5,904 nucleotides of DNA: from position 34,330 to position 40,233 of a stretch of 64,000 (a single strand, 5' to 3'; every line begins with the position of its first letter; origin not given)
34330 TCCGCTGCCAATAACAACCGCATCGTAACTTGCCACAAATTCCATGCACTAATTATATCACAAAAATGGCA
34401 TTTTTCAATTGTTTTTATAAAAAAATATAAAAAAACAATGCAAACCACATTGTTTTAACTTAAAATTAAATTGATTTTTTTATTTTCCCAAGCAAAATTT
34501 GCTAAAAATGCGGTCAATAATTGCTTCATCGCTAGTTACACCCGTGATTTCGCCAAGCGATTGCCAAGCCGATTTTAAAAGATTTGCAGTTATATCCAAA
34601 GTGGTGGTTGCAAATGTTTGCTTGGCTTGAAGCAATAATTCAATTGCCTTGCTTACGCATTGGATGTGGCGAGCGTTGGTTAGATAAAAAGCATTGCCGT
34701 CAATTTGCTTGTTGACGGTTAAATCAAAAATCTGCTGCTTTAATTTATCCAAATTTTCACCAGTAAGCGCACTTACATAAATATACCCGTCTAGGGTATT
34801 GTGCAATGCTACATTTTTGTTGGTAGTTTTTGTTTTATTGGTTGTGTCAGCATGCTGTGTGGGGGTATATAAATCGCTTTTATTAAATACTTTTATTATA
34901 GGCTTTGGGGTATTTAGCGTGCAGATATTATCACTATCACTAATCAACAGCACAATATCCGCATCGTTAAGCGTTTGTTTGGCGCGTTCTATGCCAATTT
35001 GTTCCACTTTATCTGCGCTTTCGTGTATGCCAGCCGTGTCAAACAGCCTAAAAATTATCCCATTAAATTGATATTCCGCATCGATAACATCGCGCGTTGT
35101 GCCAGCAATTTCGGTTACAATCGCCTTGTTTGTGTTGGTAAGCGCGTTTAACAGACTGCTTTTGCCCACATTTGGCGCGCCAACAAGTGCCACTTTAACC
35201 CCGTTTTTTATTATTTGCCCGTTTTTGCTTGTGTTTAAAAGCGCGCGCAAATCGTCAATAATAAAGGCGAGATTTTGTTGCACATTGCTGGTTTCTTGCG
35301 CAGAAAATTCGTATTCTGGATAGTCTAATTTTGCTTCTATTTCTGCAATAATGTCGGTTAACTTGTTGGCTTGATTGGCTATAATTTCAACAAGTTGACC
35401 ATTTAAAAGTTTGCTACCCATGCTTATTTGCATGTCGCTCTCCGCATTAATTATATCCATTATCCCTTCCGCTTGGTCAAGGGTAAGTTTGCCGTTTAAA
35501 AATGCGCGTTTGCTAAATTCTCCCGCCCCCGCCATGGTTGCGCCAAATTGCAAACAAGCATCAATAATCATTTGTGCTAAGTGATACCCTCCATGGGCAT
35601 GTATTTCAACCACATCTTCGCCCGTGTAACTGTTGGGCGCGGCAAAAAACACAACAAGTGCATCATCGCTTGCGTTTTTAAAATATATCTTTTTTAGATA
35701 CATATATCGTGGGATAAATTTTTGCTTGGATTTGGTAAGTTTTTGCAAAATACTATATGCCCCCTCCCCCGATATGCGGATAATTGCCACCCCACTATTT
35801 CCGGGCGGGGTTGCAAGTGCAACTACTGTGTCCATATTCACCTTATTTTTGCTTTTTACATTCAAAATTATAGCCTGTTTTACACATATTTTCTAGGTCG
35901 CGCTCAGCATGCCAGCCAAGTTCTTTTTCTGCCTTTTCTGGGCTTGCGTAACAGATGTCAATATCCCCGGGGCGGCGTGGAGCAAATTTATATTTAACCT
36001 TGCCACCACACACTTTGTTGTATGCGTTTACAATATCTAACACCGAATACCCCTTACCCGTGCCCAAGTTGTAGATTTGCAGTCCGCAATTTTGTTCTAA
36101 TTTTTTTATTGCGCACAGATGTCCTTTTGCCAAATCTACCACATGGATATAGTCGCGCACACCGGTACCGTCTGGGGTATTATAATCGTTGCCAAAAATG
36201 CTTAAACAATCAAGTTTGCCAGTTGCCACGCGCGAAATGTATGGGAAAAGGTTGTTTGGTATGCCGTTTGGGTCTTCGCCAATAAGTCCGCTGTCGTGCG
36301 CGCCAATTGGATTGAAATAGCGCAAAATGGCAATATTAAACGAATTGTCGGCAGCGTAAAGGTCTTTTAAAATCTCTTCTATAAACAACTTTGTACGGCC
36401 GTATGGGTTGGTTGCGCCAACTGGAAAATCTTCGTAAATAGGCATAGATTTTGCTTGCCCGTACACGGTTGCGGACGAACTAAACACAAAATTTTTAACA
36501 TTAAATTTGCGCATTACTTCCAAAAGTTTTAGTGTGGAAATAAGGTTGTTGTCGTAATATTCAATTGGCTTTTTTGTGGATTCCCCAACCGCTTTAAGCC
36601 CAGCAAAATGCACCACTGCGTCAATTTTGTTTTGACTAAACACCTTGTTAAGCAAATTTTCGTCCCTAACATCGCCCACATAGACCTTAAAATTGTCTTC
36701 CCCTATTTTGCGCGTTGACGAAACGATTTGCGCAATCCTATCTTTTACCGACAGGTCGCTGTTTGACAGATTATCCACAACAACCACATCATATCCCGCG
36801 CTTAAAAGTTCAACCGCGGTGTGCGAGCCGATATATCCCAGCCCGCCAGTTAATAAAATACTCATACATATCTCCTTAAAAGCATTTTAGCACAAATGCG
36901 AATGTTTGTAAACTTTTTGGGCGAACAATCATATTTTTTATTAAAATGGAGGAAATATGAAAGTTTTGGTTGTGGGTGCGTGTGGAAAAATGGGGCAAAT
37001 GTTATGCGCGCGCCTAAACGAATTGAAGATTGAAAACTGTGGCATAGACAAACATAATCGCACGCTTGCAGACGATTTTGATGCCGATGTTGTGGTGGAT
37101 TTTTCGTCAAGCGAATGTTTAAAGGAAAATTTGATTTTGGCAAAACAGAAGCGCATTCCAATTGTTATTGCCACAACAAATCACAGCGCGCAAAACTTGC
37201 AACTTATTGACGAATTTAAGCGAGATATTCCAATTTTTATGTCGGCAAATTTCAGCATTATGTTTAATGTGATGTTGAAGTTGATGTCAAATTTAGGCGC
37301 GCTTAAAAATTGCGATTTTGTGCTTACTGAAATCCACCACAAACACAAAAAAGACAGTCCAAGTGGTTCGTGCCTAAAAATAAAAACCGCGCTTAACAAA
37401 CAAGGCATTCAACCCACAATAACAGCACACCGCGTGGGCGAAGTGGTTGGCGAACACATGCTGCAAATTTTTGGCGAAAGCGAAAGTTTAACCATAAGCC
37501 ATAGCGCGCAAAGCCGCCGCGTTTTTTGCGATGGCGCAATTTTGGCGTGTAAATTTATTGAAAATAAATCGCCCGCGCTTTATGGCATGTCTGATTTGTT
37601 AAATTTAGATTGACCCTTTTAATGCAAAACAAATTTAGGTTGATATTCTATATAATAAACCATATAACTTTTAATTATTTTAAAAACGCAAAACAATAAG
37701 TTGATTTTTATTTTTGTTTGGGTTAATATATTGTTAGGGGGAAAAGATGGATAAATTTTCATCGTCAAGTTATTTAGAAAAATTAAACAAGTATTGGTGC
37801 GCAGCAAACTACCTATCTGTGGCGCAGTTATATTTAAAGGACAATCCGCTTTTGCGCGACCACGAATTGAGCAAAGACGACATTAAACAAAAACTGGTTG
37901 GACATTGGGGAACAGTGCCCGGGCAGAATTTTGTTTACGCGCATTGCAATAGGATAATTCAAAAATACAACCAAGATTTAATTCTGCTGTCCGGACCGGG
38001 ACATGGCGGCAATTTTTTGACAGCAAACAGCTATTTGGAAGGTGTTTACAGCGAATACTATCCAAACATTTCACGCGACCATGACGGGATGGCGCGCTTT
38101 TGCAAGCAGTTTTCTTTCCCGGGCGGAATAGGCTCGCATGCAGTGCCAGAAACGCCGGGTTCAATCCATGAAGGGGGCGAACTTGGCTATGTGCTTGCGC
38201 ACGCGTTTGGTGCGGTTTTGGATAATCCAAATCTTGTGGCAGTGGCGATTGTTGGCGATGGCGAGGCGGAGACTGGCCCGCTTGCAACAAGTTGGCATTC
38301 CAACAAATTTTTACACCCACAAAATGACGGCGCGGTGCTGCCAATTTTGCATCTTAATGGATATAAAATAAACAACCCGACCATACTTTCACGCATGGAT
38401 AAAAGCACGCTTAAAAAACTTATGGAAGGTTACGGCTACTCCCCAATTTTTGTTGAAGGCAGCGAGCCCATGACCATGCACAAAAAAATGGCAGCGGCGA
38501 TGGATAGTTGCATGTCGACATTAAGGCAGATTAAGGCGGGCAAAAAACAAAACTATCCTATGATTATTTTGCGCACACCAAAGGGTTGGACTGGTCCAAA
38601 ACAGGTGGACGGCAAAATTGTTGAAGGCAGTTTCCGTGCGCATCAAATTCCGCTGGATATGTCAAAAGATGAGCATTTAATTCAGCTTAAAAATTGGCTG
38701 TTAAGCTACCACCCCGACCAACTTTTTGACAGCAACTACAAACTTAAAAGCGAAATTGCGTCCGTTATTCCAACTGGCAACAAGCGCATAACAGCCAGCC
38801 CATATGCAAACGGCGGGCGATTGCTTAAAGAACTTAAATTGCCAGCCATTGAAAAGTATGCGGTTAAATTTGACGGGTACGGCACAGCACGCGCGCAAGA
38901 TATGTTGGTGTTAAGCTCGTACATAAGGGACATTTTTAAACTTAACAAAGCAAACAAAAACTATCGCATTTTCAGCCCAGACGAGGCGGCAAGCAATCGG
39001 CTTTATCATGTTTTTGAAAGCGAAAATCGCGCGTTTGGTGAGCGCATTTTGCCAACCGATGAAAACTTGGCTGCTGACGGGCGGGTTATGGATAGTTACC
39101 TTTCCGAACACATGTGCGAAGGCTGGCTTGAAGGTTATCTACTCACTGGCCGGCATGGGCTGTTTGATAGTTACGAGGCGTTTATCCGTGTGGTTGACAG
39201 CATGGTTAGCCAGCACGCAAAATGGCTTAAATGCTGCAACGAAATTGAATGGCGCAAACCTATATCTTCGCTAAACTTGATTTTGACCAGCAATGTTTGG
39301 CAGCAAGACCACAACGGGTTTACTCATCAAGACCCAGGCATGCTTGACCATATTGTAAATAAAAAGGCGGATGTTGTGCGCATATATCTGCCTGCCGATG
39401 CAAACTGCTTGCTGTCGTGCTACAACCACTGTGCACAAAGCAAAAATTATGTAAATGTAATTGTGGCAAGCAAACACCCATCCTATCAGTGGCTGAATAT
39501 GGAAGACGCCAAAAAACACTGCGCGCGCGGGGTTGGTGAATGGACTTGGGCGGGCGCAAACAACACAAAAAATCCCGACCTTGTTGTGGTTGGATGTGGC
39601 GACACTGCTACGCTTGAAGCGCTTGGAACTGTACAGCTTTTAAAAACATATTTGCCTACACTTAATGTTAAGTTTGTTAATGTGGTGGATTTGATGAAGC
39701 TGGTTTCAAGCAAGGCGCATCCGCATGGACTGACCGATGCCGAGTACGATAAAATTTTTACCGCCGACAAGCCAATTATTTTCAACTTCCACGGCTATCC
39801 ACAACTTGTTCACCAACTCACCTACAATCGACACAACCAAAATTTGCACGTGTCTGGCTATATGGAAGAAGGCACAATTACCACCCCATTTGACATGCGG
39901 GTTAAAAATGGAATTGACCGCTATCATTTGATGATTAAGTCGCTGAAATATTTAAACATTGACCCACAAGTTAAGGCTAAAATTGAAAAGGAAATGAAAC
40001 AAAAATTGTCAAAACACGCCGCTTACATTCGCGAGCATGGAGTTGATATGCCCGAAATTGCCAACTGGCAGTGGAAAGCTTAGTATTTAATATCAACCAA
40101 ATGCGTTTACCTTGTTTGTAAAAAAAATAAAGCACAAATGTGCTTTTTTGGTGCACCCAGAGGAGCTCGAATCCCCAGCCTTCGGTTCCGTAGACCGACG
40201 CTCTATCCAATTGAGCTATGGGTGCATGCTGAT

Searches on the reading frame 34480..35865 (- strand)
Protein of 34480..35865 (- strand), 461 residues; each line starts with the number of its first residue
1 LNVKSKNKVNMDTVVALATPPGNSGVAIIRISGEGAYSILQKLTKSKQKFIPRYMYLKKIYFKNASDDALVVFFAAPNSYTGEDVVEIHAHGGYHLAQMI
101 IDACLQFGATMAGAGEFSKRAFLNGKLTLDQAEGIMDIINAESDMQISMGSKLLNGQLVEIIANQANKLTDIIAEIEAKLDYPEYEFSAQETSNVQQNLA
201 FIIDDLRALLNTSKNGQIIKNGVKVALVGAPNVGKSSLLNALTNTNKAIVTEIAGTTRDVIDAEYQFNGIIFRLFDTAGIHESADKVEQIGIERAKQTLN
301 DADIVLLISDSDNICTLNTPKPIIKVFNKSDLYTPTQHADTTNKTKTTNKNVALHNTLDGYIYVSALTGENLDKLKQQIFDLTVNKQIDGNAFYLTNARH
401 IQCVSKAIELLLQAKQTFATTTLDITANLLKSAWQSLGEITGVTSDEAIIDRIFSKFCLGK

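Call 34: search_protein_families(library=pfam, proteins=[window:34480-35865:-], max_evalue=0.001)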
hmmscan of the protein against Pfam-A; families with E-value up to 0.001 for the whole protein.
window:34480-35865:- (461 aa): 9 families
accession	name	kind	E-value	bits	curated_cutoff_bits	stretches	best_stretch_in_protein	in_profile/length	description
PF12631.12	MnmE_helical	-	5.4e-51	174.1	40.1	1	129-458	1-211/211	MnmE helical domain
PF10396.14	TrmE_N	-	9.2e-39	132.7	29.8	1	13-126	1-117/117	GTP-binding protein TrmE N-terminus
PF01926.29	MMR_HSR1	-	3.4e-24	85.6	21.9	1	224-314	1-89/113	50S ribosome-binding GTPase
PF02421.24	FeoB_N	-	1.9e-10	40.9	27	1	224-378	2-155/156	Ferrous iron transport protein B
PF00071.28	Ras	-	2.8e-05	24.2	21.6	0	224-374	1-151/162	Ras family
PF00350.29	Dynamin_N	-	5.1e-05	23.8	27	0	225-261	1-36/168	Dynamin family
PF03193.22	RsgA_GTPase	-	8.4e-05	22.9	30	0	218-255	103-139/174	RsgA GTPase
PF08477.19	Roc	-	0.00022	21.9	27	1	224-292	1-77/119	Ras of Complex, Roc, domain of DAPkinase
PF13521.12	AAA_28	-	0.00027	21.6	27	1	224-316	1-86/164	AAA domain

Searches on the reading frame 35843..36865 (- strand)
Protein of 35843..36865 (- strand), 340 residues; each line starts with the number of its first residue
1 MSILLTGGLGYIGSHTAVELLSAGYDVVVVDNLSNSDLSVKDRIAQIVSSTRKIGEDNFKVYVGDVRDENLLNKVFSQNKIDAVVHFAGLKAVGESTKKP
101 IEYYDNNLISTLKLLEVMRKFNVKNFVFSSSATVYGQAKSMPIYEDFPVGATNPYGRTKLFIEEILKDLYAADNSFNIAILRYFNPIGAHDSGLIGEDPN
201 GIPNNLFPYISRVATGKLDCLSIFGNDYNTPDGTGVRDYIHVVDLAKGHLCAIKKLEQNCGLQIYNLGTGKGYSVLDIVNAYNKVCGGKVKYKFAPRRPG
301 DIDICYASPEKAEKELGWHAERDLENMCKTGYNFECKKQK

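Call 34: search_protein_families(library=pfam, proteins=[window:35843-36865:-], max_evalue=0.001)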
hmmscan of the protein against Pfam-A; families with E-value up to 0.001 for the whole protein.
window:35843-36865:- (340 aa): 10 families
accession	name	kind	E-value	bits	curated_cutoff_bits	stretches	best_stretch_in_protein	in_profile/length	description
PF16363.11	GDP_Man_Dehyd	-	1.7e-62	212.3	27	1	4-329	1-330/332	GDP-mannose 4,6 dehydratase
PF01370.27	Epimerase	-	6.1e-57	193.2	20.9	1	3-268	1-240/240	NAD dependent epimerase/dehydratase family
PF02719.21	Polysacc_synt_2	-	2.9e-17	63.2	20.2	1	3-190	1-175/293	Polysaccharide biosynthesis protein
PF01073.25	3Beta_HSD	-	4.4e-14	52.6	22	1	5-144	2-130/280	3-beta hydroxysteroid dehydrogenase/isomerase family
PF04321.23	RmlD_sub_bind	-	1.1e-10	41.5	27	1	1-168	1-138/287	RmlD substrate binding domain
PF07993.18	NAD_binding_4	-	8.5e-09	35.4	20.1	1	5-183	1-204/258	Male sterility protein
PF08659.16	KR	-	1.5e-06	28.7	22.6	1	3-139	3-145/180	KR domain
PF13460.12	NAD_binding_10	-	4.8e-06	27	27.2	1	7-140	1-107/184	NAD(P)H-binding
PF00106.31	adh_short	-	9.3e-06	25.7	26.6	1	3-98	3-95/195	short chain dehydrogenase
PF05368.20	NmrA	-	1.5e-05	25.2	27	0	3-132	5-108/298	NmrA-like family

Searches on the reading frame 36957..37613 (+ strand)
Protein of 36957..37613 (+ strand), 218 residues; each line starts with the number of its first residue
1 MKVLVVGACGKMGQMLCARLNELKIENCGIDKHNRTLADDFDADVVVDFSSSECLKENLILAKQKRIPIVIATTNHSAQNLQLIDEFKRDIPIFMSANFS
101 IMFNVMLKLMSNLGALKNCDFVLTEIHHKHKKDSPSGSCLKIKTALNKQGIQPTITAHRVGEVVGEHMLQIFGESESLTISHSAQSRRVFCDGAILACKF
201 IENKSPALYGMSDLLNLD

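Call 34: search_protein_families(library=pfam, proteins=[window:36957-37613:+], max_evalue=0.001)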
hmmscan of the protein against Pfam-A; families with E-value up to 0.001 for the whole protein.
window:36957-37613:+ (218 aa): 2 families
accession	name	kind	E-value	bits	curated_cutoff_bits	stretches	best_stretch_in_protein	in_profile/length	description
PF05173.19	DapB_C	-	6.2e-27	94.5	27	1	104-215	3-121/121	Dihydrodipicolinate reductase, C-terminus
PF01113.26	DapB_N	-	2.5e-18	66.8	25.6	1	1-99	1-124/124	Dihydrodipicolinate reductase, N-terminus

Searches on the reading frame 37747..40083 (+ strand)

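Call 101: search_protein_families(library=pfam, proteins=[window:37747-40083:+], max_evalue=0.00001)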
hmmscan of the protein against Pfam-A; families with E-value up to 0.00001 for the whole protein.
window:37747-40083:+ (778 aa): 3 families
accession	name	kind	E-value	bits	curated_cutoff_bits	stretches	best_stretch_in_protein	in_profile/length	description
PF09364.15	XFP_N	-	1.4e-164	547.7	23.7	1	6-358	3-363/364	XFP N-terminal domain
PF09363.15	XFP_C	-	1.2e-82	276.7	23.4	1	576-776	1-202/202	XFP C-terminal domain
PF03894.20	XFP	-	1.8e-81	272.6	22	1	389-565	3-177/177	D-xylulose 5-phosphate/D-fructose 6-phosphate phosphoketolase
